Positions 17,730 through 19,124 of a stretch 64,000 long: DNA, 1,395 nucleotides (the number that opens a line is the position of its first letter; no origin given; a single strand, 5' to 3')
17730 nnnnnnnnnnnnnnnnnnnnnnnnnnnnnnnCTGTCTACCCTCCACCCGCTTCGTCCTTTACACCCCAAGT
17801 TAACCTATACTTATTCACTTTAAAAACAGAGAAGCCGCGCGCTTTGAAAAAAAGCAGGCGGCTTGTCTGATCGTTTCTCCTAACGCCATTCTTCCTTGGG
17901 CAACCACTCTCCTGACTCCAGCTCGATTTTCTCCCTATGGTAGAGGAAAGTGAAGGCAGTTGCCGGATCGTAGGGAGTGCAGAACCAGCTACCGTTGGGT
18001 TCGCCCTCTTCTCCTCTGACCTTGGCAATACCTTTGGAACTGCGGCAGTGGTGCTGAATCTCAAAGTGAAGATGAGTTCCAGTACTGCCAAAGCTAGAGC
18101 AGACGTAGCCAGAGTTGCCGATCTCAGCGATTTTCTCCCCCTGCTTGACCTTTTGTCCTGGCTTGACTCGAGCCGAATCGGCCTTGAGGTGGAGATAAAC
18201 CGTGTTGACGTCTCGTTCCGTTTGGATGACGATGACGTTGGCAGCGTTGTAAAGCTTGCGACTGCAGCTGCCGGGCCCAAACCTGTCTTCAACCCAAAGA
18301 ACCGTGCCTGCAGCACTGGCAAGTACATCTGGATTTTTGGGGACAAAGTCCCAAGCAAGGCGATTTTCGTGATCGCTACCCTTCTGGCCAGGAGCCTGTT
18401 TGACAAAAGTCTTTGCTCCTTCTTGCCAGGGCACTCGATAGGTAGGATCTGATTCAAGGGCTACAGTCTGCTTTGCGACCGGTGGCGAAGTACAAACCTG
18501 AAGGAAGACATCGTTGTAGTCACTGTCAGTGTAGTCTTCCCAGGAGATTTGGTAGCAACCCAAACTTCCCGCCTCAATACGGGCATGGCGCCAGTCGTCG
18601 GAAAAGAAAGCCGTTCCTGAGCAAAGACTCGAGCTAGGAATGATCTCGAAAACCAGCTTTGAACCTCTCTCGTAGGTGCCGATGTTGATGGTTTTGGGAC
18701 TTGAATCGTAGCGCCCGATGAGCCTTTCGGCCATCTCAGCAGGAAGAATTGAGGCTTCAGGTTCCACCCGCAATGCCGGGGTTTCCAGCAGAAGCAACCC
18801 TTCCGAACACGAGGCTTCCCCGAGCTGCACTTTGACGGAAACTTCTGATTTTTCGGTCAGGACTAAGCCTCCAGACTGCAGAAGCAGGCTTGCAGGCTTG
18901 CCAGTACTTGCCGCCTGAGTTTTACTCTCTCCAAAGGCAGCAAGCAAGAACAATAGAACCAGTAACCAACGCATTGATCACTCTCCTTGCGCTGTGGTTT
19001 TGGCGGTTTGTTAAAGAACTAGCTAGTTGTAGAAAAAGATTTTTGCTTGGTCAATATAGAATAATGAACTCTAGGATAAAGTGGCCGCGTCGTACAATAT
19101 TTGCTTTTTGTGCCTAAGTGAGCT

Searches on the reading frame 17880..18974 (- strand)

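Call 96: search_protein_families(library=pfam, proteins=[window:17880-18974:-], max_evalue=0.001)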
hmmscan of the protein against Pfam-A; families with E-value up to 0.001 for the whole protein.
window:17880-18974:- (364 aa): 1 family
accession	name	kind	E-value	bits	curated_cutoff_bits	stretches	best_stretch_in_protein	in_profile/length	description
PF01551.29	Peptidase_M23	-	5e-17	62.3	28.7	1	211-311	10-92/96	Peptidase family M23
